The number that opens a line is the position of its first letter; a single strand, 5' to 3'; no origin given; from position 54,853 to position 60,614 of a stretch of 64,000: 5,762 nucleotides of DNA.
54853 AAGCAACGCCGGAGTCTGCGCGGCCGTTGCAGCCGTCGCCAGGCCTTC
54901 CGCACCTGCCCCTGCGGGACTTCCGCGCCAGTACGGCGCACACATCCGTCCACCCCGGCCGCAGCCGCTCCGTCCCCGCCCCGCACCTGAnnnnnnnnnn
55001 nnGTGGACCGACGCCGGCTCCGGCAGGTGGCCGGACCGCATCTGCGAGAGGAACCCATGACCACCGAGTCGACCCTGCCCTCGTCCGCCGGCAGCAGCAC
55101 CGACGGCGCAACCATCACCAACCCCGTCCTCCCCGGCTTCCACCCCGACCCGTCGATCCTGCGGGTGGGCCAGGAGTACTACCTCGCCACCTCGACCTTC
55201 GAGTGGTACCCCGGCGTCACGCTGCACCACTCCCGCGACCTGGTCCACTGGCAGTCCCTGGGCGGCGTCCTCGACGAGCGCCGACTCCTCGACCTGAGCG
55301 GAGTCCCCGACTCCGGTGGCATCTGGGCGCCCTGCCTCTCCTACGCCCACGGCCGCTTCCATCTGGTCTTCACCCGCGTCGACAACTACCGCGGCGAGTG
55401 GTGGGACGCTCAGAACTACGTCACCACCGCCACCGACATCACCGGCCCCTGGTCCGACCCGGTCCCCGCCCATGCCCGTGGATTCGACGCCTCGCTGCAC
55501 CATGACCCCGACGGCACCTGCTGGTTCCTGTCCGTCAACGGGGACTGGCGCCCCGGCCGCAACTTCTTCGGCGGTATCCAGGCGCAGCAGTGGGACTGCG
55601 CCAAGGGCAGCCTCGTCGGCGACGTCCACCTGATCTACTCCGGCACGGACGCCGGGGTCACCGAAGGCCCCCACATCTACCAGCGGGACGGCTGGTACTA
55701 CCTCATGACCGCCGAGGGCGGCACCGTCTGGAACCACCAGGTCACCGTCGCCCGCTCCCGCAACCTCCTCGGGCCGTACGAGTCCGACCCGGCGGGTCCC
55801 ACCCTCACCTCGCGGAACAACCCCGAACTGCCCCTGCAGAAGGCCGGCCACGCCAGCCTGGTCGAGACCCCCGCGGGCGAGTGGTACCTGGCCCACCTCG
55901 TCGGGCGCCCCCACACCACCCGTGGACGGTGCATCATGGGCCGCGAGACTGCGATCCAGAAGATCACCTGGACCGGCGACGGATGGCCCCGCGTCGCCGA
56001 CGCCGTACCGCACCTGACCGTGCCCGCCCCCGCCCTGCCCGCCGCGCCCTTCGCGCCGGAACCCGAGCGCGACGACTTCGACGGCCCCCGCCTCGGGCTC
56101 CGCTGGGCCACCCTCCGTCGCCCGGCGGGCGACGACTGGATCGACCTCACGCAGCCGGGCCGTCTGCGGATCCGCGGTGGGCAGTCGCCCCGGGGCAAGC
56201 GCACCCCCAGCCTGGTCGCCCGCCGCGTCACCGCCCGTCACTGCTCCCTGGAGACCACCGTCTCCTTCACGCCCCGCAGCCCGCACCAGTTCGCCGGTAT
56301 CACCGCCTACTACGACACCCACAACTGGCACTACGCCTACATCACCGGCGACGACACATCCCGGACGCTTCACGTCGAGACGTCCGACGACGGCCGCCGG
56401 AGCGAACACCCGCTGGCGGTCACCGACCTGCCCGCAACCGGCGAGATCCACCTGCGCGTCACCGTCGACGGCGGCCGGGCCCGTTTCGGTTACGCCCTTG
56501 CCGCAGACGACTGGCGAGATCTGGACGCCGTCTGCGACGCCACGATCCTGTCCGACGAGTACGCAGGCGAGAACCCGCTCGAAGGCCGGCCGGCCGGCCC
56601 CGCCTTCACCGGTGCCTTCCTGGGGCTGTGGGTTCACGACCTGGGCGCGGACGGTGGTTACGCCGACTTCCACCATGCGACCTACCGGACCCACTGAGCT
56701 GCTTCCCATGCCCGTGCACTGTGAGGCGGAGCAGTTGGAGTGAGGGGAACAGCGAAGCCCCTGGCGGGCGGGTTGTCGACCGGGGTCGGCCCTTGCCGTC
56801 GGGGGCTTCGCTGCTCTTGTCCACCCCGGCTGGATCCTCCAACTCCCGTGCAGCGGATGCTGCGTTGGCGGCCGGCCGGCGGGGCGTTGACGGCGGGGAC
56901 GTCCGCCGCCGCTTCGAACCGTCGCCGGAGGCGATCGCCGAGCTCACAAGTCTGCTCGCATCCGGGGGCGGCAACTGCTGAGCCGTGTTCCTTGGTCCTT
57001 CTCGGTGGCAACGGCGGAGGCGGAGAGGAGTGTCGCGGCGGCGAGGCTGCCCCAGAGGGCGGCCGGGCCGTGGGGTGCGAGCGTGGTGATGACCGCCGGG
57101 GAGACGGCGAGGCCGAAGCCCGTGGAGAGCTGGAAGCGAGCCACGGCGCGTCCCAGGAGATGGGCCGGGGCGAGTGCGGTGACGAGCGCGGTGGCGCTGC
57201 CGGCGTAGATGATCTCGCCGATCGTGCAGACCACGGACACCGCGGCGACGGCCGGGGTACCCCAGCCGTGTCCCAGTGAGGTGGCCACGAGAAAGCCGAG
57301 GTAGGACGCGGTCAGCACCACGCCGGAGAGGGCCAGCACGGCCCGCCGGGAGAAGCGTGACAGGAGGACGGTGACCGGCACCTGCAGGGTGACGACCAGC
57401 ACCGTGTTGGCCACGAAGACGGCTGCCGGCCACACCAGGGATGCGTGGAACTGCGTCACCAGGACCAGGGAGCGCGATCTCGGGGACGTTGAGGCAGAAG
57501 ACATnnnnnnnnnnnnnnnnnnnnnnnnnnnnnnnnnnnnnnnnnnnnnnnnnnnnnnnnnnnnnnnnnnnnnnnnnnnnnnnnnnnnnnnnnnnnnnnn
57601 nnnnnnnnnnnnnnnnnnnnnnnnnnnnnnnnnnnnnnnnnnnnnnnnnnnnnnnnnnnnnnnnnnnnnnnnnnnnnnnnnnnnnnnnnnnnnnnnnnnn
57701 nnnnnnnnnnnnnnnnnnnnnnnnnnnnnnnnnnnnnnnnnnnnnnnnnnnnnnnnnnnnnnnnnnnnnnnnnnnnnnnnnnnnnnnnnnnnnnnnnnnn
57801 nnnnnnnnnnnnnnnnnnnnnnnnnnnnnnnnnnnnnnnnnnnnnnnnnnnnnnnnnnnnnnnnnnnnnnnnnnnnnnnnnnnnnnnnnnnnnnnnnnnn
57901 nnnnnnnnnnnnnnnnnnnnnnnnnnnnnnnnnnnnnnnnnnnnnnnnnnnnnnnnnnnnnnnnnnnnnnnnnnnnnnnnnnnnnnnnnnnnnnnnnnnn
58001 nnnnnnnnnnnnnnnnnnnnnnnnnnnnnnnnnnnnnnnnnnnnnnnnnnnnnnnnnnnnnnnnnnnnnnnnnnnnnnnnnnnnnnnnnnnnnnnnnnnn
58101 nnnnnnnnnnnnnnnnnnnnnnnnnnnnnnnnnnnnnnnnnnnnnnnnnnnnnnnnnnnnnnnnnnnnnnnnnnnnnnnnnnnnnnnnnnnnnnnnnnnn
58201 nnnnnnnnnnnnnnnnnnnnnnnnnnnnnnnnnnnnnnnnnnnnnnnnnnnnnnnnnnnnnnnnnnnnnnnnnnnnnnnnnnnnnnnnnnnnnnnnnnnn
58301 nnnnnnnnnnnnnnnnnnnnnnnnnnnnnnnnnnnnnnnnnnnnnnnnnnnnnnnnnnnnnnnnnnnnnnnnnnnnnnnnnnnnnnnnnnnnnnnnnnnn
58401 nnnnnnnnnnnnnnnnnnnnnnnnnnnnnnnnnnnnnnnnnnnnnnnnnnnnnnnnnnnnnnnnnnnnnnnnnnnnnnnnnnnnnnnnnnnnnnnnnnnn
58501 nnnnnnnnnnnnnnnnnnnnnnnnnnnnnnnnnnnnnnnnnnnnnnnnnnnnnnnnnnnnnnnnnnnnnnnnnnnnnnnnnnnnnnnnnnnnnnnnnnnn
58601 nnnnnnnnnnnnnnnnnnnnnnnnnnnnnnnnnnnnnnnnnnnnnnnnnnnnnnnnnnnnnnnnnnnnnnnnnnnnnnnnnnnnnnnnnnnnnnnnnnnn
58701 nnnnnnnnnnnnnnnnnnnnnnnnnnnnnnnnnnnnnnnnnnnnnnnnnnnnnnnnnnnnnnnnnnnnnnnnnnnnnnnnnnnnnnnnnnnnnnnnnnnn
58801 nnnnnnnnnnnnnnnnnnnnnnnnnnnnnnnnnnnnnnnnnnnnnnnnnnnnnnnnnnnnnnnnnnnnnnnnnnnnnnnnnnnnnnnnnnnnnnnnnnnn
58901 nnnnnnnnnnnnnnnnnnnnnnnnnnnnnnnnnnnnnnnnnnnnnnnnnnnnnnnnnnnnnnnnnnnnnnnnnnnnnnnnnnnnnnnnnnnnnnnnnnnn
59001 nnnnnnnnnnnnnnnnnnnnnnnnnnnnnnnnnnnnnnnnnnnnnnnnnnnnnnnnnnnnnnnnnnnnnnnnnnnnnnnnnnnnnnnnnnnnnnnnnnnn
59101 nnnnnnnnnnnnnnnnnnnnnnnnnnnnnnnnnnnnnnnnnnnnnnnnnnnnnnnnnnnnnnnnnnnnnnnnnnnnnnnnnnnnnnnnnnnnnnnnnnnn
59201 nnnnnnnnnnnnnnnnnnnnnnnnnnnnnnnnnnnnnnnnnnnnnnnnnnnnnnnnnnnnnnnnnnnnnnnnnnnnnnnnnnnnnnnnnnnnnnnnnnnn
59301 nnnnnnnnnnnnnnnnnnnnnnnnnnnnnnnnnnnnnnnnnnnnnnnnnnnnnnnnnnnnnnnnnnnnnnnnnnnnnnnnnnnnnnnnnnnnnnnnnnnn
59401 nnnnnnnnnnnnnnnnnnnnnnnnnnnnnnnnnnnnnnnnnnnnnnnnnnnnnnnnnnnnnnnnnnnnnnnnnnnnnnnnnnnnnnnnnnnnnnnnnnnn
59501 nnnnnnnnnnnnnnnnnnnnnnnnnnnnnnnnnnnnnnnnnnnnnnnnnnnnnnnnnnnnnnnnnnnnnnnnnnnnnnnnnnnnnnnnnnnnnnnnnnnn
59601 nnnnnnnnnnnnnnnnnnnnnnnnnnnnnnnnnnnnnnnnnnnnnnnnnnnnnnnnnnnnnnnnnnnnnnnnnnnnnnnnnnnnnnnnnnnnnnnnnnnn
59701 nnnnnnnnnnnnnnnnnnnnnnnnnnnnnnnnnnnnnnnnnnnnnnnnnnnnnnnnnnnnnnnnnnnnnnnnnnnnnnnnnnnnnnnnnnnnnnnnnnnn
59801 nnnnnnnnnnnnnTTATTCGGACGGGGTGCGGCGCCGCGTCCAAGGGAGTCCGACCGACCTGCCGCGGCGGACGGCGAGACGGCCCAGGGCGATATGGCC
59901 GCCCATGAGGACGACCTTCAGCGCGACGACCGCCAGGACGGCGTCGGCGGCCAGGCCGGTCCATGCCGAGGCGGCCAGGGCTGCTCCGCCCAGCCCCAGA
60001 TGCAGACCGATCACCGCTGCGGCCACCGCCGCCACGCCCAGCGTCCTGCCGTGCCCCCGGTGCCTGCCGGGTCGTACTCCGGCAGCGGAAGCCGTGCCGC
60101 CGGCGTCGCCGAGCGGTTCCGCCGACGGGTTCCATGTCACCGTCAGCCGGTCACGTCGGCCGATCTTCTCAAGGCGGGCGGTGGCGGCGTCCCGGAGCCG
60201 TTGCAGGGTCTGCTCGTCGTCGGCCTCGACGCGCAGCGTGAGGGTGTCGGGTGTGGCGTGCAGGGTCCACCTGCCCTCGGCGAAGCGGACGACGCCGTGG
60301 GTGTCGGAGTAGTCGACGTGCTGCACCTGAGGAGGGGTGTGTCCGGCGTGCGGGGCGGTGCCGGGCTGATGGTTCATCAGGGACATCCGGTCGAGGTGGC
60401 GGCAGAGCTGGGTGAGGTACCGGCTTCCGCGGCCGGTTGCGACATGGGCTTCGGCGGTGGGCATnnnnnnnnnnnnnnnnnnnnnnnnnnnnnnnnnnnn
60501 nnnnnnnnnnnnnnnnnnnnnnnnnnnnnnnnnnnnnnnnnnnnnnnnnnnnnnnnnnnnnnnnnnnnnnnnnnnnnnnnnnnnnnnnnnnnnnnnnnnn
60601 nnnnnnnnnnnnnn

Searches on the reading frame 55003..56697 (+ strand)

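Call 87: search_protein_families(library=pfam, proteins=[window:55003-56697:+], max_evalue=0.00001)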
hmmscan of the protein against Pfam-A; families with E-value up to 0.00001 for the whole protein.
window:55003-56697:+ (564 aa): 2 families
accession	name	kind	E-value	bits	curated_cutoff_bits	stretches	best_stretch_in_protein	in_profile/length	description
PF04616.20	Glyco_hydro_43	-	4.3e-93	312.3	32.2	1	38-329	1-288/288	Glycosyl hydrolases family 43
PF17851.8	GH43_C2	-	6.7e-50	170.1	22.7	1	356-562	1-203/203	Beta xylosidase C-terminal Concanavalin A-like domain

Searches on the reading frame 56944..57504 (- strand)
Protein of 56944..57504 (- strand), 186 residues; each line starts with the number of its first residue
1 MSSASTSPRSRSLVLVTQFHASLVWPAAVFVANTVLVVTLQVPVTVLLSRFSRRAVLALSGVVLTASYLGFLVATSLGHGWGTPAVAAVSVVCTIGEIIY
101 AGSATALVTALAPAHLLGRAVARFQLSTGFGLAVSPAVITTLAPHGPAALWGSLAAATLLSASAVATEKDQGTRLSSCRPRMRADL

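Call 87: search_protein_families(library=pfam, proteins=[window:56944-57504:-], max_evalue=0.00001)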
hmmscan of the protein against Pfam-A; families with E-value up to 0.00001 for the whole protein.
window:56944-57504:- (186 aa): 1 family
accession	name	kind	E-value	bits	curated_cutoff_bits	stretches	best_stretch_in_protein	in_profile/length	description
PF07690.21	MFS_1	-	8.6e-09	35.2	33.4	1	15-162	23-165/347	Major Facilitator Superfamily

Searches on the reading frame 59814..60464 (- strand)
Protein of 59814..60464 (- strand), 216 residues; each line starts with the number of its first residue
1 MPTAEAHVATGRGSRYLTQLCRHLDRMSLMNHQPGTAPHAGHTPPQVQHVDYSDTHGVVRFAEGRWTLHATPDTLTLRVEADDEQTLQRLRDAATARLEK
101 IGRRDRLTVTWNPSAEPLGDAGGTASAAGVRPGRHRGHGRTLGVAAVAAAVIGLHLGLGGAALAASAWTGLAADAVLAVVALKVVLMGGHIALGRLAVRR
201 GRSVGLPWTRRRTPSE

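Call 87: search_protein_families(library=pfam, proteins=[window:59814-60464:-], max_evalue=0.00001)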
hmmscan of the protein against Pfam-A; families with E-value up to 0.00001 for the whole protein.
window:59814-60464:- (216 aa): 1 family
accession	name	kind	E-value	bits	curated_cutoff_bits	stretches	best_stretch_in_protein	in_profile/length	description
PF09981.14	DUF2218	-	2.3e-20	73.2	29.1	1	5-112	1-88/88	Uncharacterized protein conserved in bacteria (DUF2218)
